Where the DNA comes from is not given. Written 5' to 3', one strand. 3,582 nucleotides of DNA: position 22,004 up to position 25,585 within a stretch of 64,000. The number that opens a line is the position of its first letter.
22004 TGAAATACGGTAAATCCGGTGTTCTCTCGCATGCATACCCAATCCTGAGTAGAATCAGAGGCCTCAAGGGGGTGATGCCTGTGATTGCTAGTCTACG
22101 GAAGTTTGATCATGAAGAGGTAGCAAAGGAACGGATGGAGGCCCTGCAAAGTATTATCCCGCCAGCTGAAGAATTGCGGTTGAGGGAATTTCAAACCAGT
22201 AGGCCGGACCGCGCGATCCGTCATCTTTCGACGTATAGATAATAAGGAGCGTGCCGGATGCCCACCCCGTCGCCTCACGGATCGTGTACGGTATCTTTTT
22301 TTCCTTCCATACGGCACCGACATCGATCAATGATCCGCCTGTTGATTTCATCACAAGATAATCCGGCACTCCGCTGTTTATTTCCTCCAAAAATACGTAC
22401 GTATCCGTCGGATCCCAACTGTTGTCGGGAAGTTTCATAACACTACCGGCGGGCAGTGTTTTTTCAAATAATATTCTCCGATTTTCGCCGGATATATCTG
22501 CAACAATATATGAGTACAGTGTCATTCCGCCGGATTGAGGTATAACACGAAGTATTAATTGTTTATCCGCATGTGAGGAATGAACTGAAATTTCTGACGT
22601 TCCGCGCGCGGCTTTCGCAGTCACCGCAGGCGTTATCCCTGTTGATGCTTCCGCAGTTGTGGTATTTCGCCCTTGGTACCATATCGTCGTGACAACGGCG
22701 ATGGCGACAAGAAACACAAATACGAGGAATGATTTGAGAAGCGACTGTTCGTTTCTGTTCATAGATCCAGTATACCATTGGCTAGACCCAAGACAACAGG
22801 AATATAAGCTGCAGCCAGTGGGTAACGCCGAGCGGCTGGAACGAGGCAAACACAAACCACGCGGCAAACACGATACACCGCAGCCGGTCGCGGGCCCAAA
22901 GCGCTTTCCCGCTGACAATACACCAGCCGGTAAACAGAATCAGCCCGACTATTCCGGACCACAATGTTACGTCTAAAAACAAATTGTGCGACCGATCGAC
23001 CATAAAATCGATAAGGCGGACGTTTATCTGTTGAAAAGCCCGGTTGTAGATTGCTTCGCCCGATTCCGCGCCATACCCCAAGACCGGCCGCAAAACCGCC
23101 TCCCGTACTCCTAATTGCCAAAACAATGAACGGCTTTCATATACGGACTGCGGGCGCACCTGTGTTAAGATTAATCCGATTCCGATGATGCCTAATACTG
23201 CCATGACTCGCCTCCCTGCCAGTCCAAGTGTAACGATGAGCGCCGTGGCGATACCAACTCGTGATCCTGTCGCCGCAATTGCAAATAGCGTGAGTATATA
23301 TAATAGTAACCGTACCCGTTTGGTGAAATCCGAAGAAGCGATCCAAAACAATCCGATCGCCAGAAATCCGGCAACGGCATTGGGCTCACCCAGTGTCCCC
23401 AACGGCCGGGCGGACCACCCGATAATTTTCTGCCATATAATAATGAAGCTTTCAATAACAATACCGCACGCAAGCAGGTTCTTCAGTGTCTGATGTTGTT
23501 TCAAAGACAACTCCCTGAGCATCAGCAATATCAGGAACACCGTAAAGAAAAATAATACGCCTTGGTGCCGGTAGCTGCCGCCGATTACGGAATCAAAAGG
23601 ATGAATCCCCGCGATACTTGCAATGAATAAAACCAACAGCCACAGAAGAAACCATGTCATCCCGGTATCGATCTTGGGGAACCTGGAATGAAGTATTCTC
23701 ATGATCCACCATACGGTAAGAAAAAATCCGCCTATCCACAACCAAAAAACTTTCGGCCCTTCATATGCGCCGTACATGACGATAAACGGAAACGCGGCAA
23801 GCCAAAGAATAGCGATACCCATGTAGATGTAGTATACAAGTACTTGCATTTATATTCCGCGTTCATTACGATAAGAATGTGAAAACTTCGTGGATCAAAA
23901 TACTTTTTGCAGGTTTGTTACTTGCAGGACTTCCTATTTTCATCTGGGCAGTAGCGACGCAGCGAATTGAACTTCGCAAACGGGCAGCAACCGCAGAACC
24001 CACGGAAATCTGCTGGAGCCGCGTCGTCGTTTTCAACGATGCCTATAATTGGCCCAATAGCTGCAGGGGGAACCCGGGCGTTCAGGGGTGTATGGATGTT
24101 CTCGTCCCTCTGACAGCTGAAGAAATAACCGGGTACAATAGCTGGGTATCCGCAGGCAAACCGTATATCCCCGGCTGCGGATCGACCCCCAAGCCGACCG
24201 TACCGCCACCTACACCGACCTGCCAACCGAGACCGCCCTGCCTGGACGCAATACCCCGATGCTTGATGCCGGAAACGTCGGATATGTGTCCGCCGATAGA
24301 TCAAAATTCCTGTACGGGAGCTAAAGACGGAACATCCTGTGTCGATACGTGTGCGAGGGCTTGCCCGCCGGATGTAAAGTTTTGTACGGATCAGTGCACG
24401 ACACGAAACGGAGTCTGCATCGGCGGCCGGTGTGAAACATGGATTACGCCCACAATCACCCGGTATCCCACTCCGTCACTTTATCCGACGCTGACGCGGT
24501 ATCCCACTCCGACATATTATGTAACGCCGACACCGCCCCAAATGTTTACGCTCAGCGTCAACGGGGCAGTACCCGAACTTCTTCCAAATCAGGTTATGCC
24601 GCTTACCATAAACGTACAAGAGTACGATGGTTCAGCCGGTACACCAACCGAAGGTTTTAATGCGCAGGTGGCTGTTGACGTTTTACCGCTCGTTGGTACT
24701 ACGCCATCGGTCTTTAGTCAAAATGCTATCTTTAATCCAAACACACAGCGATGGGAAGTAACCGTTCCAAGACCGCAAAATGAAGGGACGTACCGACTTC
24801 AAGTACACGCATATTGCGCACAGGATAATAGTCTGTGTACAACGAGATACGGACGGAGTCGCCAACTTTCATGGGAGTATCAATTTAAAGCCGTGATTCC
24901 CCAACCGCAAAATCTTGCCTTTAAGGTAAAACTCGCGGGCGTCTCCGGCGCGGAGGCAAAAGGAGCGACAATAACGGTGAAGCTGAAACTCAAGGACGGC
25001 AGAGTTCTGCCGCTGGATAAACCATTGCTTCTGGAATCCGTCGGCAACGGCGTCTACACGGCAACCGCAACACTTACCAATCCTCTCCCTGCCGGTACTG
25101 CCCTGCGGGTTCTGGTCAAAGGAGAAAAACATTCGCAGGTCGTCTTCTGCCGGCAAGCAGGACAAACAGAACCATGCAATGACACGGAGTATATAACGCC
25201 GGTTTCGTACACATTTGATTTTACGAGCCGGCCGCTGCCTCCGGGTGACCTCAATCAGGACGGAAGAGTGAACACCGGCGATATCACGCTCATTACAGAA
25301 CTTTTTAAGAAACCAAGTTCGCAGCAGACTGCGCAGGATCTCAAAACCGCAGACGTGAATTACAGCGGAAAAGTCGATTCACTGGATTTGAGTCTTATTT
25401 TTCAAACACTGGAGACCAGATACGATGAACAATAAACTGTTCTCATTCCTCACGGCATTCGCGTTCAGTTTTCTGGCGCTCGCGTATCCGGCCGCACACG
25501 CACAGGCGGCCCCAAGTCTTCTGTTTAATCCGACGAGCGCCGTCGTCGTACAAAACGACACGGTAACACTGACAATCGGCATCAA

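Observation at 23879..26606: Adjacent dockerin-bearing secreted protein and cohesin-PKD membrane-anchored protein: a minimal cohesin-dockerin pair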

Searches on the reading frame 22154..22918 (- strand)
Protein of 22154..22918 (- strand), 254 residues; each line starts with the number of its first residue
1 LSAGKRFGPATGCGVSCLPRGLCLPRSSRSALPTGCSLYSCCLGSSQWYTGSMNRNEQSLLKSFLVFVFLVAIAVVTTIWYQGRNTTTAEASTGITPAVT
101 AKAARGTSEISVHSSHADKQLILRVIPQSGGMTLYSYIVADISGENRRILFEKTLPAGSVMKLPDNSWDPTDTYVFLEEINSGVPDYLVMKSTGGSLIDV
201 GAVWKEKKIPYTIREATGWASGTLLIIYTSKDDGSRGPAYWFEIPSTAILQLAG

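Call 3: search_protein_families(library=pfam, proteins=[window:22154-22918:-], max_evalue=1)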
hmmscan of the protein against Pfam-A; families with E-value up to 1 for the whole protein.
window:22154-22918:- (254 aa): 1 family
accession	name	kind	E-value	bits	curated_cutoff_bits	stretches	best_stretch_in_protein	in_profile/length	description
PF23098.1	Beta-prop_NOL10_N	-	0.057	13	27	1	52-94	250-292/385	Nucleolar protein 10-like, N-terminal domain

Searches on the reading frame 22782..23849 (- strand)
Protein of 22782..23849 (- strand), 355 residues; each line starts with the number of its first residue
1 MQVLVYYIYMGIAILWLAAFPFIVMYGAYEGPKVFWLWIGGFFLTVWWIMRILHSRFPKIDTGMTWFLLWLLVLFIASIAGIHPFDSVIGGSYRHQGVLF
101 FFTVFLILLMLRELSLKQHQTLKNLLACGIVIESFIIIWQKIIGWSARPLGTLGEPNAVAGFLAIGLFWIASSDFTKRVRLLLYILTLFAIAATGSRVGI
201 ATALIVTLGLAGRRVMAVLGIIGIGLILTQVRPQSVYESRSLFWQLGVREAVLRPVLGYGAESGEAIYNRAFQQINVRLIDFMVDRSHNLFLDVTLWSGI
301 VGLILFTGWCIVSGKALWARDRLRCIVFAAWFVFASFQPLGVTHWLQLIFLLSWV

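Call 3: search_protein_families(library=pfam, proteins=[window:22782-23849:-], max_evalue=1)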
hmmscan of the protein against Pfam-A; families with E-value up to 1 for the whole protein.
window:22782-23849:- (355 aa): 1 family
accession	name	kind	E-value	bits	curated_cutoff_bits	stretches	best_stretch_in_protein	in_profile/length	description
PF04932.20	Wzy_C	-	0.0005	20.3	31.7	1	183-306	2-148/149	O-Antigen ligase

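Call 4: search_protein_families(library=ncbifam, proteins=[window:22782-23849:-], max_evalue=1)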
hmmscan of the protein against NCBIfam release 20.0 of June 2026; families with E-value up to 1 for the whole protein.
window:22782-23849:- (355 aa): 0 families

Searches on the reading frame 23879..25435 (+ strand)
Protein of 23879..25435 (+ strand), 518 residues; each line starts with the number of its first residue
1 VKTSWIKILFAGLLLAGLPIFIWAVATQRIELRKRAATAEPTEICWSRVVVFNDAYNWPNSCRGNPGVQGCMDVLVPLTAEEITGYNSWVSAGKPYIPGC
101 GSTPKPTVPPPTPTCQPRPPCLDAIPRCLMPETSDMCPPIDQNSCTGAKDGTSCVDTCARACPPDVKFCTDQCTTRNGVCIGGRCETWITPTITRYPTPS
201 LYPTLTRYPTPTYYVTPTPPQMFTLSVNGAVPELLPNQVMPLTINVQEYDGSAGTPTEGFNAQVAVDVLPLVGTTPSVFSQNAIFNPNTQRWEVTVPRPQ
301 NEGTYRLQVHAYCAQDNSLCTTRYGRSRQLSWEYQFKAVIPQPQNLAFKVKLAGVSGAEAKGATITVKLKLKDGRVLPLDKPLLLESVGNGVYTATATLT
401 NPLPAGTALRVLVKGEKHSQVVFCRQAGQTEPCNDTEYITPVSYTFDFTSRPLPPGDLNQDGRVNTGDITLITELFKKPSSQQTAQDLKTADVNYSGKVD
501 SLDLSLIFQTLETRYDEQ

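Call 3: search_protein_families(library=pfam, proteins=[window:23879-25435:+], max_evalue=1)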
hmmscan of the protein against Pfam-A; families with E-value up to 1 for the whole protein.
window:23879-25435:+ (518 aa): 1 family
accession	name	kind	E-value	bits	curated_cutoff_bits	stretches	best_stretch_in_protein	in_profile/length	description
PF00404.24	Dockerin_1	-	2e-11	44.3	22.9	1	455-511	1-56/57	Dockerin type I domain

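Call 4: search_protein_families(library=ncbifam, proteins=[window:23879-25435:+], max_evalue=1)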
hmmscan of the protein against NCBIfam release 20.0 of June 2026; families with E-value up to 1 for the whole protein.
window:23879-25435:+ (518 aa): 1 family
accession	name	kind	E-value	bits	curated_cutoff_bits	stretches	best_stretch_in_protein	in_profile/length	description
NF049990.1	CellobisidaseCelK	equivalog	0.00092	17.5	1700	1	455-511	829-882/889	cellulose 1,4-beta-cellobiosidase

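Call 9: find_encoding_contigs(protein=window:23879-25435:+, flank=10000, max_places=6)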
Protein window:23879-25435:+ (518 aa): no gene with exactly this product is on record in the collection.

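Call 11: find_homologous_proteins(query=window:23879-25435:+, max_evalue=0.001)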
Query window:23879-25435:+ (518 aa): 38 proteins with E <= 0.001 among 8000 candidates.
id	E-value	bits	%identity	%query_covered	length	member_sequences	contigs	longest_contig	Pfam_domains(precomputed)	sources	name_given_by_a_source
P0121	0.0e+0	1179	100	98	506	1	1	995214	PF00404.25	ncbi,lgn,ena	-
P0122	2.3e-185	635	79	34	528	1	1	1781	PF00404.25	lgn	-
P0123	4.9e-165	568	79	33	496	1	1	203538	PF00404.25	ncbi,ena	-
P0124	7.7e-155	534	79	57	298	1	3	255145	PF00404.25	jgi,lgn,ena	jgi:hypothetical protein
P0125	2.2e-127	444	77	33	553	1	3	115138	PF00404.25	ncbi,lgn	-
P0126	6.6e-123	429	44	100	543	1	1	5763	PF00801.27,PF00404.25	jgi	jgi:hypothetical protein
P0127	5.9e-113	396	43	64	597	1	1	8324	-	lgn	-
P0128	1.3e-111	392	43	97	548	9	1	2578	-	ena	-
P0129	1.1e-106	375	43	97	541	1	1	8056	-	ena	-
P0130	1.3e-105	372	56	43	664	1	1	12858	PF00404.25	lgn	-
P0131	5.6e-96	340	56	57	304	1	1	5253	-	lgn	-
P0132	6.5e-96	340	62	35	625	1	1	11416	PF00404.25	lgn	-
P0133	1.6e-92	329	80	35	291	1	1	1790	PF00404.25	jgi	jgi:hypothetical protein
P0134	8.2e-82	293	50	38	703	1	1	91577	-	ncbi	-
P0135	1.1e-80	290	53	35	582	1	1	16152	PF00404.25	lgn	-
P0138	1.2e-79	286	52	38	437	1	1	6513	PF00404.25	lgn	-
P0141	4.7e-73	264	71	39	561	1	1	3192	PF00404.25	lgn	-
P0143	1.3e-68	250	44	39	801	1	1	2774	PF00404.25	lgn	-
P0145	6.0e-52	195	52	34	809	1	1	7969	PF00404.25,PF10342.16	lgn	-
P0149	1.1e-41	161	44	33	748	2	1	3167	PF13229.13,PF00404.25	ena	-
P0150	2.4e-41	160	36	22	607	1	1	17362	PF00404.25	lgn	-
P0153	1.4e-30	124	61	17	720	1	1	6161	PF00404.25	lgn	-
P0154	1.4e-26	111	59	19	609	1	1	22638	PF00404.25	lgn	-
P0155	4.6e-26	109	56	19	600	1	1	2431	PF00404.25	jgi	jgi:hypothetical protein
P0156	3.5e-22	97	53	19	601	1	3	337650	PF00404.25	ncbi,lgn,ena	-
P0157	1.3e-21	95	49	17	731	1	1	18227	PF00404.25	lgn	-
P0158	1.7e-6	45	31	33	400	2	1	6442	PF00404.25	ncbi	-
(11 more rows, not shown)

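Call 32: predict_structure(alignment_id=A2)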
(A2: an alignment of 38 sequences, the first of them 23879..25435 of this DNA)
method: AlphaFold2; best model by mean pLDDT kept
length: 518 residues; sequences in the alignment: 38
mean_pLDDT: 82.9   pTM: 0.54
mean pLDDT of the five models: 82.9, 81.8, 81.1, 80.5, 79.0
residues with pLDDT >= 90: 303; 70-90: 100; 50-70: 46; < 50: 69
segments of 3 or more residues with pLDDT < 50: 38-40, 106-142, 190-215
pLDDT, mean of each block of 10 residues (from residue 1): 77 92 84 57 81 93 77 89 95 88 50 40 39 39 70 77 57 74 74 39 42 53 93 90 96 96 95 81 98 94 94 93 89 93 94 97 98 96 98 96 92 98 98 97 97 97 96 96 97 97 97 70
secondary structure, 60 per line:
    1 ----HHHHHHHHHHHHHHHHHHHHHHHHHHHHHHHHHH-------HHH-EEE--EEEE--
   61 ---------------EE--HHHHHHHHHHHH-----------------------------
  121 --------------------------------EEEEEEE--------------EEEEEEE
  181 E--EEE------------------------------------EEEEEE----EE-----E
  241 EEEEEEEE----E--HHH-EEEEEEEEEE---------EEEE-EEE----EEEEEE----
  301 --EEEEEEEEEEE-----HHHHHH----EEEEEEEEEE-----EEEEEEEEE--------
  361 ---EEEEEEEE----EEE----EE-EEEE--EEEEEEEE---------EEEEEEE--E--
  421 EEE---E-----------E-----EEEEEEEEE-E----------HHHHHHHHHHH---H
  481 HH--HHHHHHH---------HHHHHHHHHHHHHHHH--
elements in order: H5-38 E50-52 E55-58 H80-91 E153-159 E174-181 E184-186 E223-228 E240-248 E260-269 E279-282 E284-286 E291-296 E303-313 H319-324 E329-338 E344-352 E364-371 E376-378 E386-389 E392-399 E409-415 E421-423 E445-453 H466-476 H485-491 H501-516

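Call 35: fold_search(model_id=the predicted structure, library=pdb)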
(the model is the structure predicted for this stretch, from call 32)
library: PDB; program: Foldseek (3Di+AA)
matches with E <= 10: 1763; with E <= 0.001: 318
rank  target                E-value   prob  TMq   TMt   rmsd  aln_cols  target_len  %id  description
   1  8uh2_A                5.6e-06  1.00  0.17  0.14  15.2       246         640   13  Complex of C3b with the inhibitor albicin (released 2024-05-08)
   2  7xad_H                6.0e-06  1.00  0.16  0.31  14.1       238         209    8  Crystal strucutre of PD-L1 and DBL2_02 designed protein binder (released 2023-04-12)
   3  8uin_A                9.3e-06  1.00  0.16  0.13  15.7       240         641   14  Structure of the C3bBb-albicin complex (released 2024-05-08)
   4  7xad_D                1.1e-05  1.00  0.15  0.30  13.8       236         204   10  Crystal strucutre of PD-L1 and DBL2_02 designed protein binder (released 2023-04-12)
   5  2win_A                3.8e-05  1.00  0.16  0.13  15.6       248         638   12  C3 convertase (C3bBb) stabilized by SCIN (released 2009-06-09)
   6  6ehg_A                4.0e-05  1.00  0.16  0.13  15.5       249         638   14  complement component C3b in complex with a nanobody (released 2018-02-14)
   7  7qiv_A                4.3e-05  1.00  0.16  0.14  15.3       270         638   13  Structure of human C3b in complex with the EWE nanobody (released 2022-02-16)
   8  8t7f_C                4.5e-05  0.99  0.14  0.28  15.8       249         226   10  Structure of the S1 variant of Fab F1 (released 2023-11-22)
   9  9sv8_B                4.8e-05  1.00  0.16  0.14  15.7       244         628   14  Herpes simplex virus 2 delta28-73 glycoprotein C ectodomain in complex with C3b (released 2025-12-10)
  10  8uin_G                5.1e-05  1.00  0.16  0.13  15.7       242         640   15  Structure of the C3bBb-albicin complex (released 2024-05-08)
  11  4om1_H                5.1e-05  0.99  0.15  0.29  16.6       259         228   10  Crystal structure of antibody VRC07-I30Q, G54W, S58N in complex with clade A/E 93TH057 HIV-1 gp120 core (released 2014-09-03)
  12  5jxe_G                6.0e-05  0.99  0.14  0.30  16.7       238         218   10  Human PD-1 ectodomain complexed with Pembrolizumab Fab (released 2016-08-10)
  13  5myk_B                6.0e-05  0.98  0.15  0.30  16.5       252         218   11  Structure of Pyroglutamate-Abeta-specific Fab c#17 in complex with murine Abeta-pE3-18PEGb (released 2017-06-28)
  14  4hjj_H                6.0e-05  0.98  0.14  0.20  19.1       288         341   12  Structure Reveals Function of the Dual Variable Domain Immunoglobulin (DVD-Ig) Molecule (released 2013-05-08)
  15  8zjx_E                6.0e-05  0.98  0.13  0.19  15.5       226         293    9  Cryo-EM structure of the full length pAg-bound BTN2A1-BTN3A1-BTN3A2 in complex with Vgamma9-Vdelta2 TCR (MOP genotype) (released 2025-11-26)
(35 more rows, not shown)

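Call 40: search_protein_families(library=pfam, alignment_id=A2, max_evalue=0.01)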
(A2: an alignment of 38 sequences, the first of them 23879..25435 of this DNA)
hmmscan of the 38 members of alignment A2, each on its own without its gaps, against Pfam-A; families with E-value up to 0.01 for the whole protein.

A. member 1, window:23879-25435:+ (518 aa): 1 family
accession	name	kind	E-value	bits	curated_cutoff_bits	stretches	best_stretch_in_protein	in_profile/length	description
PF00404.24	Dockerin_1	-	2e-11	44.3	22.9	1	455-511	1-56/57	Dockerin type I domain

B. families by the number of members that match (of 38 scanned): 15 families
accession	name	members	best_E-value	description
PF00404.24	Dockerin_1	32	1.1e-12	Dockerin type I domain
PF00963.24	Cohesin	4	2.7e-08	Cohesin domain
PF00801.26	PKD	4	2.3e-06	PKD domain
PF18911.6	PKD_4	2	0.0045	PKD domain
PF13229.12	Beta_helix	1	2.4e-07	Right handed beta helix region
PF10342.15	Kre9_KNH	1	3.2e-06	Kre9/KNH-like N-terminal Ig-like domain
PF07705.17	CARDB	1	4.6e-05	CARDB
PF10633.15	NPCBM_assoc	1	5.7e-05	NPCBM-associated, NEW3 domain of alpha-galactosidase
PF01839.29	FG-GAP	1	0.0002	FG-GAP repeat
PF13517.12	FG-GAP_3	1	0.00034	FG-GAP-like repeat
PF05048.19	NosD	1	0.00042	Periplasmic copper-binding protein (NosD)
PF13202.12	EF-hand_5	1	0.003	EF hand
PF00036.39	EF-hand_1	1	0.0053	EF hand domain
PF24646.2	DUF7640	1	0.0081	Domain of unknown function (DUF7640)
PF13405.12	EF-hand_6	1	0.0095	EF-hand domain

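Call 49: find_encoding_contigs(protein=P0156, flank=7000, max_places=2)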
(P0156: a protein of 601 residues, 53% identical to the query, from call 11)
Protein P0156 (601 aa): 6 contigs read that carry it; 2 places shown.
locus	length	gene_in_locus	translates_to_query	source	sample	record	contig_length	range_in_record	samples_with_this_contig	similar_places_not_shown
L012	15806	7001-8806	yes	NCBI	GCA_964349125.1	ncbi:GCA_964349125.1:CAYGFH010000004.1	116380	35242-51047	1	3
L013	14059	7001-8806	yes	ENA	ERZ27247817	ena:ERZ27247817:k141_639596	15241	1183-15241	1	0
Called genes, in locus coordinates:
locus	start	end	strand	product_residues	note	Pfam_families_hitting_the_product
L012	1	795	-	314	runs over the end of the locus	PF01073:3Beta_HSD, PF01370:Epimerase, PF02719:Polysacc_synt_2 (weak), PF04321:RmlD_sub_bind, PF16363:GDP_Man_Dehyd, PF07993:NAD_binding_4 (weak)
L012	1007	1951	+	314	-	PF13472:Lipase_GDSL_2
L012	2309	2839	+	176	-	-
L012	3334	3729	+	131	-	PF00903:Glyoxalase, PF13669:Glyoxalase_4 (weak)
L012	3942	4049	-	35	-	-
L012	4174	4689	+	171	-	PF01872:RibD_C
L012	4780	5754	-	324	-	PF03576:Peptidase_S58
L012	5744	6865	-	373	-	PF04932:Wzy_C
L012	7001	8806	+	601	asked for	PF00404:Dockerin_1 (faint)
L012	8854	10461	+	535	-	PF27854:Heavy_Cys_CGP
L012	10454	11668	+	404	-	PF00963:Cohesin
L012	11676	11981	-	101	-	PF01687:Flavokinase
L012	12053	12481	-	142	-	-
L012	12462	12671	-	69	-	-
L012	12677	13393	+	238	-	PF03734:YkuD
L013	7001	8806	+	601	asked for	PF00404:Dockerin_1 (faint)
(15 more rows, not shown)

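Call 50: find_encoding_contigs(protein=P0154, flank=7000, max_places=2)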
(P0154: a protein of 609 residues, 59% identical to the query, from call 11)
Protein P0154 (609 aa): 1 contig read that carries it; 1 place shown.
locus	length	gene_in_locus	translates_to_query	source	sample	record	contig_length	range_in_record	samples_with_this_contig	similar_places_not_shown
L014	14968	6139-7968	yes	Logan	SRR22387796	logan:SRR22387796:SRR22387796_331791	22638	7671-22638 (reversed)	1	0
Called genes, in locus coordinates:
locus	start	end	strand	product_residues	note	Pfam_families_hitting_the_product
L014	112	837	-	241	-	PF00535:Glycos_transf_2, PF13641:Glyco_tranf_2_3 (weak)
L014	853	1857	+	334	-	PF13472:Lipase_GDSL_2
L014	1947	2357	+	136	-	-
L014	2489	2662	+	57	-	PF00471:Ribosomal_L33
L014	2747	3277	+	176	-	-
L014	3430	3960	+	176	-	PF00903:Glyoxalase (weak)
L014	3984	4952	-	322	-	PF03576:Peptidase_S58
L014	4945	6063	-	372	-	PF04932:Wzy_C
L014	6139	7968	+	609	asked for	PF00404:Dockerin_1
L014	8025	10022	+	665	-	PF00963:Cohesin (weak)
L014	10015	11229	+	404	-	PF00963:Cohesin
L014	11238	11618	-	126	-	PF01687:Flavokinase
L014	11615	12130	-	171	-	PF04307:YdjM (weak)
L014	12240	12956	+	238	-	PF03734:YkuD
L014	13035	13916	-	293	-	PF00483:NTP_transferase, PF12804:NTP_transf_3 (weak)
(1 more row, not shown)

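Call 79: search_protein_families(library=phrogs, proteins=[window:23879-25435:+], max_evalue=0.001)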
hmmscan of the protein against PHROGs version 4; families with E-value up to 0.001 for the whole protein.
window:23879-25435:+ (518 aa): 0 families
